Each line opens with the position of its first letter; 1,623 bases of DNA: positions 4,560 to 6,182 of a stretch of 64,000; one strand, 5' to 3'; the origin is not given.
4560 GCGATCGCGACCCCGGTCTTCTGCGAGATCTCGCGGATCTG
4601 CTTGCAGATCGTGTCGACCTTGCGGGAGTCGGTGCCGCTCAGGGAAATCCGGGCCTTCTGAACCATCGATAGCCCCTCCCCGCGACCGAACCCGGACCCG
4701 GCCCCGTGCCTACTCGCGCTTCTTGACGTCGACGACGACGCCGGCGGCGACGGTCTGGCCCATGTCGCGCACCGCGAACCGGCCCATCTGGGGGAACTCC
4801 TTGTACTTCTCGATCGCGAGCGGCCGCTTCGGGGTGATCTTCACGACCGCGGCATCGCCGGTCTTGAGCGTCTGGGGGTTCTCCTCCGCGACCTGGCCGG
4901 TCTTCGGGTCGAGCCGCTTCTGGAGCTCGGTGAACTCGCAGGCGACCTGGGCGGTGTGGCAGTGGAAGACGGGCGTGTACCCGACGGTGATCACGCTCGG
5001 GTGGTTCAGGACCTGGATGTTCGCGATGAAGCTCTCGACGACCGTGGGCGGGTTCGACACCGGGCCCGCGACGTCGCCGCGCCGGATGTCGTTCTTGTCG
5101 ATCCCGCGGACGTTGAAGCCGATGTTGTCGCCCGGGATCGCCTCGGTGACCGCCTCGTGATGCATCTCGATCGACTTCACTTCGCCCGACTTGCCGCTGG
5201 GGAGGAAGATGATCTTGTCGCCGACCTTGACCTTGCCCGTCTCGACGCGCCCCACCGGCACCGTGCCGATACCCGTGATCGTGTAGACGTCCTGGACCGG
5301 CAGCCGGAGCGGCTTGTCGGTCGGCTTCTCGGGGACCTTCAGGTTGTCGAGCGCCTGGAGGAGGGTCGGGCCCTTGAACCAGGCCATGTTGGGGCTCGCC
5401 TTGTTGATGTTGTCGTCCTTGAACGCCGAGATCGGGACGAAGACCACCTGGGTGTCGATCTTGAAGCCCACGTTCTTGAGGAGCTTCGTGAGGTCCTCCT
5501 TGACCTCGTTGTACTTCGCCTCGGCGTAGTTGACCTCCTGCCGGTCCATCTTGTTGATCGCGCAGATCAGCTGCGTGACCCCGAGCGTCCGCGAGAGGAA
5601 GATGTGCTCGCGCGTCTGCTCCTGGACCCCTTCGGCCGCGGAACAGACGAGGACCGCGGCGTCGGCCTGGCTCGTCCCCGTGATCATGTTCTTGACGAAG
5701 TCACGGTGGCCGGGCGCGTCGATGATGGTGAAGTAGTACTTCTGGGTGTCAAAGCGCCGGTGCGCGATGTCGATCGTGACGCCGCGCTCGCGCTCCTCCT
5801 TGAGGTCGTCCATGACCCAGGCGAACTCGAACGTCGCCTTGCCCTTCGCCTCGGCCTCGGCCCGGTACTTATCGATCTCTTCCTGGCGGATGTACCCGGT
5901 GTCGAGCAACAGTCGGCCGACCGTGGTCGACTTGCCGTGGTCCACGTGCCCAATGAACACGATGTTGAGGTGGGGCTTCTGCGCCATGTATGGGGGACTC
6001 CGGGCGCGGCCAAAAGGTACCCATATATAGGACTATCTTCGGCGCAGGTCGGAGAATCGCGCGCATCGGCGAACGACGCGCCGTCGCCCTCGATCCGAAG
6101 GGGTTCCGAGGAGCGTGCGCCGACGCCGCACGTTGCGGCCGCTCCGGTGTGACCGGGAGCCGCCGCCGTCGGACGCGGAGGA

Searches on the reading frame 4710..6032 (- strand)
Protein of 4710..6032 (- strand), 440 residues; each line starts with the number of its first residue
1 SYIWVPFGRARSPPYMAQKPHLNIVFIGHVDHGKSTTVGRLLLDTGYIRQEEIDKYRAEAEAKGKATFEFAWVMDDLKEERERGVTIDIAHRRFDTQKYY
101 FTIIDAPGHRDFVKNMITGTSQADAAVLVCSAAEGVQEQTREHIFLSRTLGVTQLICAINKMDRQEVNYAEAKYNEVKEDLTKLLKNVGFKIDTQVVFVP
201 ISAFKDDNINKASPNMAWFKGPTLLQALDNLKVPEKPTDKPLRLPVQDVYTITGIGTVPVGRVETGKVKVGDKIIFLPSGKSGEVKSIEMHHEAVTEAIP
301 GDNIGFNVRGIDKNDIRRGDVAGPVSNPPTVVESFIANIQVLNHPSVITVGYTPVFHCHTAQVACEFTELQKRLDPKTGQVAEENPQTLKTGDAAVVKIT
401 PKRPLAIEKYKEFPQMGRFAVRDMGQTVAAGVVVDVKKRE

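Call 11: search_protein_families(library=pfam, proteins=[window:4710-6032:-], max_evalue=0.001)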
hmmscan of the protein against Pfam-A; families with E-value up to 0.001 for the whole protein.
window:4710-6032:- (440 aa): 5 families
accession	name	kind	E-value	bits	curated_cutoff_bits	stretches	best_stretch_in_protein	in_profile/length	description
PF00009.33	GTP_EFTU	-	3.5e-61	206.5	26.5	1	19-230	1-184/188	Elongation factor Tu GTP binding domain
PF22594.2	GTP-eEF1A_C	-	1e-38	132.2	27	1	334-433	1-100/101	GTP-eEF1A C-terminal domain-like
PF03143.23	GTP_EFTU_D3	-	1.5e-29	102.9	27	1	329-436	2-105/106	Elongation factor Tu C-terminal domain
PF03144.31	GTP_EFTU_D2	-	1.1e-21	77.5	30.3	1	256-321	1-71/73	Elongation factor Tu domain 2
PF01926.29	MMR_HSR1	-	5.4e-06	26.9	21.9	0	64-148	11-101/113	50S ribosome-binding GTPase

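Call 86: list_cluster_members(proteins=[window:4713-5987:-, P0121, P0001])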
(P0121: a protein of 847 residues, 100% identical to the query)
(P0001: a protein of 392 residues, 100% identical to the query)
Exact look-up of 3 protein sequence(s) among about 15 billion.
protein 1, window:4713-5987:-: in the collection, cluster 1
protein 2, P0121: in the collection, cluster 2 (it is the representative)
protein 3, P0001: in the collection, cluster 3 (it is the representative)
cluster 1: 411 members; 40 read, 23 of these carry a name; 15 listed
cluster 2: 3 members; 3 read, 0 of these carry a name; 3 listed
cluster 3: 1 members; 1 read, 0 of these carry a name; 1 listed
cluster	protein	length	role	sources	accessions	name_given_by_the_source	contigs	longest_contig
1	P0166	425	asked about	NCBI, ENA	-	-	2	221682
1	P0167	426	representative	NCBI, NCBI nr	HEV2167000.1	MAG TPA: translation elongation factor EF-1 subunit alpha [Thermoplasmata archaeon] | translation elongation factor EF-1 subunit alpha [Thermoplasmata archaeon]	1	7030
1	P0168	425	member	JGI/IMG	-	elongation factor 1-alpha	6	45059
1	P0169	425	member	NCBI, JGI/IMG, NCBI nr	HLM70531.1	MAG TPA: translation elongation factor EF-1 subunit alpha [Thermoplasmata archaeon] | translation elongation factor EF-1 subunit alpha [Thermoplasmata archaeon]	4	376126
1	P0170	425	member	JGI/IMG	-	elongation factor 1-alpha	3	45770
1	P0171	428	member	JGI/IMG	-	elongation factor 1-alpha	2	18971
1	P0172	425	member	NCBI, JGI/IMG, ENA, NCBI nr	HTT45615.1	MAG TPA: translation elongation factor EF-1 subunit alpha [Thermoplasmata archaeon] | translation elongation factor EF-1 subunit alpha [Thermoplasmata archaeon]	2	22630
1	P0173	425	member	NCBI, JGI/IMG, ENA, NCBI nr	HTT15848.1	MAG TPA: translation elongation factor EF-1 subunit alpha [Thermoplasmata archaeon] | translation elongation factor EF-1 subunit alpha [Thermoplasmata archaeon]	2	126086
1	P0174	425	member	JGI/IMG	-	elongation factor 1-alpha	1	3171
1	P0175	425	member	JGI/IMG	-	elongation factor 1-alpha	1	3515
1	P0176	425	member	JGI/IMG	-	elongation factor 1-alpha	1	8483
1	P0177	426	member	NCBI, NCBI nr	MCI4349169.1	MAG: translation elongation factor EF-1 subunit alpha [Thermoplasmata archaeon] | translation elongation factor EF-1 subunit alpha [Thermoplasmata archaeon]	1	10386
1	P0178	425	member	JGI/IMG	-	elongation factor 1-alpha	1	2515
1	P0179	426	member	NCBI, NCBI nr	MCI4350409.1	MAG: translation elongation factor EF-1 subunit alpha [Thermoplasmata archaeon] | translation elongation factor EF-1 subunit alpha [Thermoplasmata archaeon]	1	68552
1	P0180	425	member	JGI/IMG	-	elongation factor 1-alpha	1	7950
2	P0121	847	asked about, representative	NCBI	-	-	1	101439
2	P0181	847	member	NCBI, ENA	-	-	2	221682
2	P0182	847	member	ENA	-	-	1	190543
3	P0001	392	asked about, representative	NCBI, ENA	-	-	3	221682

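Call 88: find_encoding_contigs(protein=P0182, flank=10000, max_places=3)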
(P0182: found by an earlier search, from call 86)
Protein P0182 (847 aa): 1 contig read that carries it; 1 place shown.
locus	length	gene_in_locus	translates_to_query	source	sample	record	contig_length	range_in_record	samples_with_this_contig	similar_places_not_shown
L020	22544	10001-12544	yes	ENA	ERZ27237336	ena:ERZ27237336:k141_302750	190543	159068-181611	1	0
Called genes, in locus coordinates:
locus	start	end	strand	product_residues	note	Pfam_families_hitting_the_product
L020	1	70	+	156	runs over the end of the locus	PF00160:Pro_isomerase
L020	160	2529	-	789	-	PF00690:Cation_ATPase_N (weak), PF00122:E1-E2_ATPase, PF00702:Hydrolase, PF08282:Hydrolase_3 (weak)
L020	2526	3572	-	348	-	PF03576:Peptidase_S58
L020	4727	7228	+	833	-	PF02012:BNR (faint), PF14870:PSII_BNR (faint), PF15902:Sortilin-Vps10 (faint)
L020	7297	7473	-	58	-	-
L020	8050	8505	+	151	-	-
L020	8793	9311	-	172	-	-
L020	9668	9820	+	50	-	-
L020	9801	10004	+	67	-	-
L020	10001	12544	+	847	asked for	PF09250:Prim-Pol, PF08706:D5_N, PF19263:DUF5906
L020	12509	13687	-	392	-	PF00078:RVT_1, PF08388:GIIM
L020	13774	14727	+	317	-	-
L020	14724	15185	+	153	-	-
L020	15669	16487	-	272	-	-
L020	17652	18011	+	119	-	-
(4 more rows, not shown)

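Call 89: find_encoding_contigs(protein=P0181, flank=10000, max_places=3)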
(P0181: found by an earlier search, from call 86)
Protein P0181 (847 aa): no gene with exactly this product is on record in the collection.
